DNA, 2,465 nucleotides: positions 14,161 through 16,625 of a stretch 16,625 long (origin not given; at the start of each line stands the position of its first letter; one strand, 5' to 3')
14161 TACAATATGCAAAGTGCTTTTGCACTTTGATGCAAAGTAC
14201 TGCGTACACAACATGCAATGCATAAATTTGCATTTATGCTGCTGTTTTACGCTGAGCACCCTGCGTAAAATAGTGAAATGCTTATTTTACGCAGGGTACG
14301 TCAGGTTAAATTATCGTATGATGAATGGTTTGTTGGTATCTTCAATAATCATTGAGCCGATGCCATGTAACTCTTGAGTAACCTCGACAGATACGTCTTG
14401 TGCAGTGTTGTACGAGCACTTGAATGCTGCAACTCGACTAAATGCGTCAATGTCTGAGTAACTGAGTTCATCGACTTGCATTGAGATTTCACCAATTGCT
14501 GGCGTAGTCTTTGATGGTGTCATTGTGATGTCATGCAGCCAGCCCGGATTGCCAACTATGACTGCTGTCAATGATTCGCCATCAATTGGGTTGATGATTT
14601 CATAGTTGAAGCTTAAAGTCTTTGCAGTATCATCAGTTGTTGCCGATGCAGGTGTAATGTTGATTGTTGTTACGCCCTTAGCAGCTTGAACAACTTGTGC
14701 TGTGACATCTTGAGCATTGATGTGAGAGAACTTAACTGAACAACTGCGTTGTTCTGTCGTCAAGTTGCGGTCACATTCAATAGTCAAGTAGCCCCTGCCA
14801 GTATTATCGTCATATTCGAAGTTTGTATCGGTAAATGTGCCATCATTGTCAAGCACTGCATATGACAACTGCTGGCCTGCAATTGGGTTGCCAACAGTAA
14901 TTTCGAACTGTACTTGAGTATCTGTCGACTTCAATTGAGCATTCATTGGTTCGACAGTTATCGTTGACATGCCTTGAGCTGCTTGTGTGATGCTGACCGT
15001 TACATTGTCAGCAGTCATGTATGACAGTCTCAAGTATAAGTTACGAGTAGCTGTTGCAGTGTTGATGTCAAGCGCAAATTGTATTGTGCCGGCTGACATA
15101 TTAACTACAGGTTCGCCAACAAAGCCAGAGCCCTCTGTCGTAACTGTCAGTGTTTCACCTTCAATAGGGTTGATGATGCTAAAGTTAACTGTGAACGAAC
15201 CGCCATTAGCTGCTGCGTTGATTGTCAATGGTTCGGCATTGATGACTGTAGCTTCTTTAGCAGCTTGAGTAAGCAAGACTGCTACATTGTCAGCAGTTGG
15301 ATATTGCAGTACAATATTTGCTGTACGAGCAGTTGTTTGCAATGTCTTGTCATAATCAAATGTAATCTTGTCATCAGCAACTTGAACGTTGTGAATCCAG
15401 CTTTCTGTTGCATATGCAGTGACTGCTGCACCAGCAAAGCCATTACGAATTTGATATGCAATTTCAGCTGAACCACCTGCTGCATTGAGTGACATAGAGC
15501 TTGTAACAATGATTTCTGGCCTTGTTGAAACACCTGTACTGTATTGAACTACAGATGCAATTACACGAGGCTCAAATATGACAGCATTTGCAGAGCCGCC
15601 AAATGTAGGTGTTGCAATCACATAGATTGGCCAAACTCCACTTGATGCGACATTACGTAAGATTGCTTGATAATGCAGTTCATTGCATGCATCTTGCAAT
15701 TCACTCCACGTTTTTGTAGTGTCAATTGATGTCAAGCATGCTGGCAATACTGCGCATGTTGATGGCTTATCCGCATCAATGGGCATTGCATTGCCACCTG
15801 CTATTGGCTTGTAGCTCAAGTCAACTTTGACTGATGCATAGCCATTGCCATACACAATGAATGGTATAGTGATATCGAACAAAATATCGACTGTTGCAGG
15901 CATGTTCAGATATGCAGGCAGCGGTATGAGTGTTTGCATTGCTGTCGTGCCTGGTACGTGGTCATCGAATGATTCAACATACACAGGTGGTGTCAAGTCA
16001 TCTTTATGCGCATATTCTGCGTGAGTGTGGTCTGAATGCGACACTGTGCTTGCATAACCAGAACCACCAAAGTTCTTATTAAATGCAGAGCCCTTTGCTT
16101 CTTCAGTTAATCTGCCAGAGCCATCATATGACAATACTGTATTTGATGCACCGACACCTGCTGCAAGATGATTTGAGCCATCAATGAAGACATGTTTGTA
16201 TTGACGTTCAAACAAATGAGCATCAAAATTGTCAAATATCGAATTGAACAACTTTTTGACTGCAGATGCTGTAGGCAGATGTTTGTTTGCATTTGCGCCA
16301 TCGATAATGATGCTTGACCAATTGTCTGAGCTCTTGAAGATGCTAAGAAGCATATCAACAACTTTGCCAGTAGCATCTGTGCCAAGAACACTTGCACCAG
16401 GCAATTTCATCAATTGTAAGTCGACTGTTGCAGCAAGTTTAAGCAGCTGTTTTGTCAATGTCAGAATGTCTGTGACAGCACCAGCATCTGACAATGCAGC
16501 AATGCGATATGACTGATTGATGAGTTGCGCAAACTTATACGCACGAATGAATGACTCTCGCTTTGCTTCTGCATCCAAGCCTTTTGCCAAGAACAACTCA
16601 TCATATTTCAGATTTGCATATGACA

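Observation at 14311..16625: Large protein with four tandem BACON-like beta-sandwich repeats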

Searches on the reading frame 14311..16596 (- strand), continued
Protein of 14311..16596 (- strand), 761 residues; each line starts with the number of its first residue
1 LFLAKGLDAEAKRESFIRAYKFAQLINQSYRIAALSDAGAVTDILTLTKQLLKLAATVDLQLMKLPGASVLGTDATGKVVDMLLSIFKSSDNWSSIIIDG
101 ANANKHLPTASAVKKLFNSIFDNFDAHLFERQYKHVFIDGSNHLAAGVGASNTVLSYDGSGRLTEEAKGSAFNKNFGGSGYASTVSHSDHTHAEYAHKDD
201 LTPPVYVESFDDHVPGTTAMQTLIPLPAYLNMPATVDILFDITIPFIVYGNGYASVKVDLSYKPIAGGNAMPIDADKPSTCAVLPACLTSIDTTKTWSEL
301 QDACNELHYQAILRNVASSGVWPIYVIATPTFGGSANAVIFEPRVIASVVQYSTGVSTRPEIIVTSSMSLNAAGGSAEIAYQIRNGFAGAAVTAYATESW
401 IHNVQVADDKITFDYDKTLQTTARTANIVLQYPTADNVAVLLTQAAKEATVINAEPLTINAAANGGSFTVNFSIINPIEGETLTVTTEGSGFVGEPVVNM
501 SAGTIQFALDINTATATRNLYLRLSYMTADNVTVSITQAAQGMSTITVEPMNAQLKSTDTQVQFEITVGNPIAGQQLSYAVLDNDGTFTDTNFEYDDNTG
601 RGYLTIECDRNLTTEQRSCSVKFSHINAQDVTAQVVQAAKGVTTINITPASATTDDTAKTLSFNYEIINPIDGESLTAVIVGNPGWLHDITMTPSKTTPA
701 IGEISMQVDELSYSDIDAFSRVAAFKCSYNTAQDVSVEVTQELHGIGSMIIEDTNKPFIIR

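Call 91: search_protein_families(library=pfam, proteins=[P0054, P0084, P0108, P0109, P0118, P0131, P0139, P0133, P0129], max_evalue=0.01)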
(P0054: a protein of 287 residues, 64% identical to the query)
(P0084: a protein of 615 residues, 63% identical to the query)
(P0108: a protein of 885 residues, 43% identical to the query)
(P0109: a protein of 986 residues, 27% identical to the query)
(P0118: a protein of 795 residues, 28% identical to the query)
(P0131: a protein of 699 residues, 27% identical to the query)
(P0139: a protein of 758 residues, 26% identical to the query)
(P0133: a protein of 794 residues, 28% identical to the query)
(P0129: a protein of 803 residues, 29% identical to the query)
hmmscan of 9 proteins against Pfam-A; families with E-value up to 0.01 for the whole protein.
P0054 (287 aa): 0 families

P0084 (615 aa): 0 families

P0108 (885 aa): 1 family
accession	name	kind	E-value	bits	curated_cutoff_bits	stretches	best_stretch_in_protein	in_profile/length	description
PF13884.11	Peptidase_S74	-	1.3e-11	45.1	22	1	738-810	1-55/58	Chaperone of endosialidase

P0109 (986 aa): 0 families

P0118 (795 aa): 0 families

P0131 (699 aa): 1 family
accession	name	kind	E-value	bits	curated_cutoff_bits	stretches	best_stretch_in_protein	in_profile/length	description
PF21939.1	Gp10_C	-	8.7e-06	27.2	27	1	604-692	34-134/139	Baseplate structural protein Gp10, C-terminal domain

P0139 (758 aa): 1 family
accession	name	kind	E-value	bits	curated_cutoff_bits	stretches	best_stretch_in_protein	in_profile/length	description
PF07484.17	Collar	-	1.2e-17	64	24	1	626-680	3-57/57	Phage Tail Collar Domain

P0133 (794 aa): 1 family
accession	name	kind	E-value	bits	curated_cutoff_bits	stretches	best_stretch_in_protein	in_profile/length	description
PF21939.1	Gp10_C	-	1.2e-05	26.7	27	1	690-787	36-133/139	Baseplate structural protein Gp10, C-terminal domain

P0129 (803 aa): 1 family
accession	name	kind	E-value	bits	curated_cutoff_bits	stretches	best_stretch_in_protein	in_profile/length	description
PF10280.14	Med11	-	0.0039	18.1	26.9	1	405-481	19-78/120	Mediator complex protein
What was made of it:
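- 16006..16101 (-): Single copy of a fibre-shaft motif, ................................, containing an H-x-H pair. P0108 ends in a Peptidase_S74 tail-fibre chaperone domain (call 91).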

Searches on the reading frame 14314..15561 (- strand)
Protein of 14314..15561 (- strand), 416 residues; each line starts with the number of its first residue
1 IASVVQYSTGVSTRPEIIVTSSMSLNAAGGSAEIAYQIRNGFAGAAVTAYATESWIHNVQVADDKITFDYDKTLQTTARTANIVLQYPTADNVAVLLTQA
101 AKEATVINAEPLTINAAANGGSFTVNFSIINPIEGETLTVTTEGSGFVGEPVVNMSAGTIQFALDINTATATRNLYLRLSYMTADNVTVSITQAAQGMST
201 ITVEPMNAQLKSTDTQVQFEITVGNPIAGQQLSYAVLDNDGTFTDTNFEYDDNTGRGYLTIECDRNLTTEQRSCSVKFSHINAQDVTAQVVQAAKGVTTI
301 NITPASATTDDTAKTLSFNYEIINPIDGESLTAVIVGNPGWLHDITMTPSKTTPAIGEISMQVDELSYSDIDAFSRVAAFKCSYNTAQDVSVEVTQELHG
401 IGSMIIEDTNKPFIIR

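Call 49: predict_structure(alignment_id=A5)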
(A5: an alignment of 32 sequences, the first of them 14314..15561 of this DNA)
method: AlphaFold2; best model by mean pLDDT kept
length: 416 residues; sequences in the alignment: 32
mean_pLDDT: 89.4   pTM: 0.64
mean pLDDT of the five models: 89.4, 89.2, 88.5, 88.3, 87.5
residues with pLDDT >= 90: 288; 70-90: 90; 50-70: 21; < 50: 17
segments of 3 or more residues with pLDDT < 50: 1-4, 6-9, 403-405, 414-416
pLDDT, mean of each block of 10 residues (from residue 1): 46 87 95 97 96 98 97 92 97 98 95 96 97 92 93 91 93 97 96 94 97 94 91 92 89 94 91 96 95 90 92 92 83 88 87 80 84 80 88 86 52 48
secondary structure, 60 per line:
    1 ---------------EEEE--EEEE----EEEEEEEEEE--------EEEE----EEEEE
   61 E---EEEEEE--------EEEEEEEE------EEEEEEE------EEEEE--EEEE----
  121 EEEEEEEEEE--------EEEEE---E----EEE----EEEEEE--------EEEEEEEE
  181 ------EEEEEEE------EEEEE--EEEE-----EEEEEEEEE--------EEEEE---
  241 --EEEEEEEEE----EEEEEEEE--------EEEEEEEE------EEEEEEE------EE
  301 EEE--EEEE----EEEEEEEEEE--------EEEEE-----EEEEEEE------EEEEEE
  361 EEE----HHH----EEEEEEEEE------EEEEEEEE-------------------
elements in order: E16-19 E22-25 E30-39 E48-51 E56-61 E65-70 E79-86 E93-99 E106-110 E113-116 E121-130 E139-143 E152-154 E159-164 E173-180 E187-193 E200-204 E207-210 E216-224 E233-237 E243-251 E256-263 E272-279 E286-292 E299-303 E306-309 E314-323 E332-336 E342-348 E355-363 E375-383 E390-397
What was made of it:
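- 14314..14361 (-): 16-residue C-terminal tail, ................. It is not modelled with confidence. pLDDT about 50 (call 49).
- AF2 gives four beta-sandwich domains at pLDDT 89.4 (call 49).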

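Call 52: fold_search(model_id=the predicted structure, library=pdb)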
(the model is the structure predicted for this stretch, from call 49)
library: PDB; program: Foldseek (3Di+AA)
matches with E <= 10: 1997; with E <= 0.001: 1759
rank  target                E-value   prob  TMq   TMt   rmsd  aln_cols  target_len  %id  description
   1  7som_D                3.6e-14  1.00  0.37  0.15  11.5       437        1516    8  Ciliary C2 central pair apparatus isolated from Chlamydomonas reinhardtii (released 2022-04-13)
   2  3b43                  5.6e-14  1.00  0.29  0.23  13.7       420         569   11  I-band fragment I65-I70 from titin (released 2008-01-22)
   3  7sqc_2A               8.4e-14  1.00  0.55  0.34   6.9       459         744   11  Ciliary C1 central pair apparatus isolated from Chlamydomonas reinhardtii (released 2022-04-13)
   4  7sqc_F1               1.1e-13  1.00  0.31  0.28  15.0       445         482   10  Ciliary C1 central pair apparatus isolated from Chlamydomonas reinhardtii (released 2022-04-13)
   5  7sqc_O0               1.3e-13  1.00  0.27  0.13  14.2       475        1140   10  Ciliary C1 central pair apparatus isolated from Chlamydomonas reinhardtii (released 2022-04-13)
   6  9ijj_h                1.9e-13  1.00  0.39  0.16  11.1       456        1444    8  In situ structure of the central apparatus in mouse sperm axoneme. (released 2025-06-04)
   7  7sqc_2B               3.8e-13  1.00  0.39  0.25  17.7       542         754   11  Ciliary C1 central pair apparatus isolated from Chlamydomonas reinhardtii (released 2022-04-13)
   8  9ijj_O                1.3e-12  1.00  0.45  0.18  10.4       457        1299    6  In situ structure of the central apparatus in mouse sperm axoneme. (released 2025-06-04)
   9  9ijj_E                4.7e-12  1.00  0.27  0.24  19.6       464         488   10  In situ structure of the central apparatus in mouse sperm axoneme. (released 2025-06-04)
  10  5iry_A                5.3e-12  1.00  0.34  0.28  13.3       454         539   12  Crystal structure of human Desmocollin-1 ectodomain (released 2016-06-22)
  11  9ijj_C                8.3e-12  1.00  0.24  0.13  22.1       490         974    8  In situ structure of the central apparatus in mouse sperm axoneme. (released 2025-06-04)
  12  9ijj_4G               1.5e-11  1.00  0.55  0.07   8.6       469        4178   11  In situ structure of the central apparatus in mouse sperm axoneme. (released 2025-06-04)
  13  9ijj_4K               1.7e-11  1.00  0.20  0.21  17.0       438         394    9  In situ structure of the central apparatus in mouse sperm axoneme. (released 2025-06-04)
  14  8egw_B                1.9e-11  1.00  0.30  0.30  12.6       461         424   12  Complex of Fat4(EC1-4) bound to Dchs1(EC1-3) (released 2023-02-22)
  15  5w1d                  2.2e-11  1.00  0.25  0.25  15.1       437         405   11  Crystal Structure of Mouse Protocadherin-15 EC4-7 (released 2018-06-06)
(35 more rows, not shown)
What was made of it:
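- On BACON domain (Pfam PF13004): Foldseek against PDB returns tandem Ig-like arrays (call 52).
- Tried and rejected: Foldseek of the four-domain model against PDB cannot separate BACON from other Ig-like arrays; titin, cadherins and ciliary proteins top the list (call 52).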

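Call 55: search_protein_families(library=pfam, alignment_id=A5, max_evalue=0.001)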
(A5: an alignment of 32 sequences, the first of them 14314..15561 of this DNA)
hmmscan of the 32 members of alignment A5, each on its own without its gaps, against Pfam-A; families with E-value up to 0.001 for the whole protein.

A. member 1, window:14314-15561:- (416 aa): 1 family
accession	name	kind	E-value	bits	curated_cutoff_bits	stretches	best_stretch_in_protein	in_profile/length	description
PF13004.13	BACON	-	4e-05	23.9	25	0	239-293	17-61/61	Putative binding domain, N-terminal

B. families by the number of members that match (of 32 scanned): 9 families
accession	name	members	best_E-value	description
PF13004.13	BACON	32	1.9e-27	Putative binding domain, N-terminal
PF19190.6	BACON_2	15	8.8e-12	Viral BACON domain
PF05031.18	NEAT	1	3.6e-07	Iron Transport-associated domain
PF03436.18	DUF281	1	5.4e-07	Domain of unknown function (DUF281)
PF14059.11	DUF4251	1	5.4e-07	Domain of unknown function (DUF4251)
PF18957.6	RibLong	1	8.5e-06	Long Rib domain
PF11548.13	Receptor_IA-2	1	9e-06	Protein-tyrosine phosphatase receptor IA-2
PF22067.2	Cep192_D3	1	0.00034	Cep192 domain 3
PF15527.11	Ntox22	1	0.00038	Bacterial toxin 22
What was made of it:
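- On BACON domain (Pfam PF13004): 31 of 31 aligned segments are BACON (call 55).
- The very segments aligned to the repeats are BACON in 31 of 31 cases (call 55).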

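Call 77: fold_search(model_id=the predicted structure, library=viral)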
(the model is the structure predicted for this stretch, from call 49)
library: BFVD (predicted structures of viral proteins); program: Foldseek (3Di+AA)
matches with E <= 10: 1308; with E <= 0.001: 377
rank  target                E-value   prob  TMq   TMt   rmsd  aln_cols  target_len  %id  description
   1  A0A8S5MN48            1.6e-18  1.00  0.22  0.20  17.6       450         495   15  Cellulase [Siphoviridae sp. ctxc31]
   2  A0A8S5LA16            2.7e-17  1.00  0.39  0.32  12.3       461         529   13  Binding domain, N-terminal [Myoviridae sp. ctPuP5]
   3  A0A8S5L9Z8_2          1.2e-16  1.00  0.34  0.16  30.6       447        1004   17  Binding domain, N-terminal [Myoviridae sp. ctPuP5]
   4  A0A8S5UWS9            1.2e-16  1.00  0.48  0.26   9.1       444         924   15  Uncharacterized protein [Siphoviridae sp. ctzO58]
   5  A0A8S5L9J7            3.1e-16  1.00  0.27  0.12  48.2       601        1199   13  Cellulase [Myoviridae sp. ctPuP5]
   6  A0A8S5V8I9            6.5e-16  1.00  0.21  0.18  35.4       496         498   12  BACON domain-containing protein [Siphoviridae sp. cttma3]
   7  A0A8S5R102            1.1e-15  1.00  0.23  0.11  28.3       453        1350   15  Cellulase [Myoviridae sp. ct5xX4]
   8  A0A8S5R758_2          1.2e-15  1.00  0.36  0.19  16.3       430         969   14  Tail protein [virus sp. ctee23]
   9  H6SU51                2.4e-15  1.00  0.22  0.18  26.6       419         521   12  Gp18 T4-like tail sheath protein [Campylobacter virus IBB35]
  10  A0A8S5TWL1            1.1e-14  1.00  0.21  0.11  39.4       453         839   11  Tail protein [Siphoviridae sp. ctcx61]
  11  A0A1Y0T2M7            2.6e-14  1.00  0.20  0.12  41.8       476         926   12  Glycoside hydrolase family 5 domain-containing protein [Pseudomonas phage Skulduggery]
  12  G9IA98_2              5.2e-14  1.00  0.20  0.10  29.1       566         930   10  (no name in the UniProt tables at hand)
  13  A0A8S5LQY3            7.8e-14  1.00  0.18  0.13  44.6       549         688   12  Cellulase [Myoviridae sp. ctfJc17]
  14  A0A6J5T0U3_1          8.6e-14  1.00  0.31  0.19  13.5       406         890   12  Ig [uncultured Caudovirales phage]
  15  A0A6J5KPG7            9.1e-14  1.00  0.29  0.17  44.0       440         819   11  Ig [uncultured Caudovirales phage]
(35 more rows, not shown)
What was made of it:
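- On BACON domain (Pfam PF13004): Foldseek against BFVD has BACON-named phage proteins among the top hits (call 77).
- Foldseek against BFVD has BACON-named gut-phage proteins among its top hits (call 77).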

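Call 93: search_solved_structures(query=A5, max_evalue=1, show_alignments=2)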
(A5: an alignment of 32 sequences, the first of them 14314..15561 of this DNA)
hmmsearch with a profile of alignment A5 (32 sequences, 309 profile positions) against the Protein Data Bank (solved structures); distinct sequences matched with E-value up to 1: 7.
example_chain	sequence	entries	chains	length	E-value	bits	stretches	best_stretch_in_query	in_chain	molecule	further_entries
3zmr_A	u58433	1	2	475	3.2e-07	33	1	103-181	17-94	CELLULASE (GLYCOSYL HYDROLASE FAMILY 5)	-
9s8x_A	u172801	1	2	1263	0.0044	19.4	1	36-90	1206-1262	Sulfatase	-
9mdo_A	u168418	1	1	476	0.01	18.2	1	175-265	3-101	Bacterial Ig-like domain protein C0362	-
9arc_A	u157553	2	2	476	0.01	18.2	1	175-265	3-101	Bacterial Ig-like domain protein C0362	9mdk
9mdm_A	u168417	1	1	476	0.027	16.8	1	175-265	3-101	Bacterial Ig-like domain protein C0362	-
2mqc_A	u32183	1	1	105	0.079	15.3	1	131-183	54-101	Uncharacterized protein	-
5xy3_k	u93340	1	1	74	0.55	12.5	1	26-59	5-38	Ribosomal protein L38e, putative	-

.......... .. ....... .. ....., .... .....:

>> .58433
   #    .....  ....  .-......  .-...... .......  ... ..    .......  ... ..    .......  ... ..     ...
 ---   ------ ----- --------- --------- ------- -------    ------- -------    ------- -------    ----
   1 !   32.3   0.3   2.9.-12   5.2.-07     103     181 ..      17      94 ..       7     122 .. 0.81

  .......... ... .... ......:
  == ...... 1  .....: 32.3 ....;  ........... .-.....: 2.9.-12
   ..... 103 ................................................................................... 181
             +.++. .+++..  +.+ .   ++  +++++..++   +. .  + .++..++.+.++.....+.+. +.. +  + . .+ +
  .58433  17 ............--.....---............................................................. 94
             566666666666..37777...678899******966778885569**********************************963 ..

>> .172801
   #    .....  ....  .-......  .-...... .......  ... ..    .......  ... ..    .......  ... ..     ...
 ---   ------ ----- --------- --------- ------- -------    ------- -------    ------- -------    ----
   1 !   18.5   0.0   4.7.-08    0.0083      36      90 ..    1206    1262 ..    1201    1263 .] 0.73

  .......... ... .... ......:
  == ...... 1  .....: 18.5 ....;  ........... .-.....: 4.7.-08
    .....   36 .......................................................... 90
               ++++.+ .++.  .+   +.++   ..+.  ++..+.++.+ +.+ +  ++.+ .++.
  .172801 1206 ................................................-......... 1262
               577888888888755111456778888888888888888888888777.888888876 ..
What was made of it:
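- On BACON domain (Pfam PF13004): The profile hits the 3ZMR BACON domain at E = 3.2e-7 (call 93).
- The profile of that alignment hits the solved BoGH5A BACON domain, 3ZMR_A residues 17-94, at E = 3.2e-7 (call 93).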

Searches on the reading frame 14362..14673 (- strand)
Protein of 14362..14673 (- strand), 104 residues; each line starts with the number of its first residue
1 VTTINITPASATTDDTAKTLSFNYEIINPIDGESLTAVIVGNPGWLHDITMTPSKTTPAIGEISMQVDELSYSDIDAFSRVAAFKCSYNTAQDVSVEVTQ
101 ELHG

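Call 14: search_protein_families(library=pfam, proteins=[window:14362-14673:-], max_evalue=10)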
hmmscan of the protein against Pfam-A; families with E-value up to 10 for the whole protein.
seq(104 aa): 0 families
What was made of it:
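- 14362..14673 (-): BACON-type repeat 4 (window residues 651-754). It is the most divergent and carries two insertions. No Pfam hit on its own (call 14).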

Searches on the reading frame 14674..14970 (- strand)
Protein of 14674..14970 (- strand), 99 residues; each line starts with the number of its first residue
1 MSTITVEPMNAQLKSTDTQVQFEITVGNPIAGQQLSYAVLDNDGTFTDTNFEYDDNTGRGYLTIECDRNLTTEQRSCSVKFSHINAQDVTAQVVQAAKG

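Call 14: search_protein_families(library=pfam, proteins=[window:14674-14970:-], max_evalue=10)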
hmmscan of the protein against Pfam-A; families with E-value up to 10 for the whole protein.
seq(99 aa): 1 family
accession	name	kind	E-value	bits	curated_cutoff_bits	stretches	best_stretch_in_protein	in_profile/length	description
PF13004.13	BACON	-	0.00087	19.7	25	1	42-96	17-61/61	Putative binding domain, N-terminal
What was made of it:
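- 14674..14970 (-): BACON-type repeat 3 (window residues 552-650), with an insertion in the middle. Pfam BACON 19.7 bits (call 14).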

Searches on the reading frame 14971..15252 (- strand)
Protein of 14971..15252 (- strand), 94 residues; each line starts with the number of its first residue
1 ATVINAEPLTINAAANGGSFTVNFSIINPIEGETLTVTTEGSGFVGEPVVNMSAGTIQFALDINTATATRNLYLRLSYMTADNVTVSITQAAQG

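Call 14: search_protein_families(library=pfam, proteins=[window:14971-15252:-], max_evalue=10)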
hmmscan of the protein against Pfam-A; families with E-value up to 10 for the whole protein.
seq(94 aa): 1 family
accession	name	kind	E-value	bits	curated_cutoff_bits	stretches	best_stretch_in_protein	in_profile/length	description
PF13004.13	BACON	-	0.0036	17.7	25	1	48-91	24-61/61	Putative binding domain, N-terminal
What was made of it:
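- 14971..15252 (-): BACON-type repeat 2 (window residues 458-551). It has the NPIEG motif, and the conserved W is replaced by F. Pfam BACON 17.7 bits (call 14).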
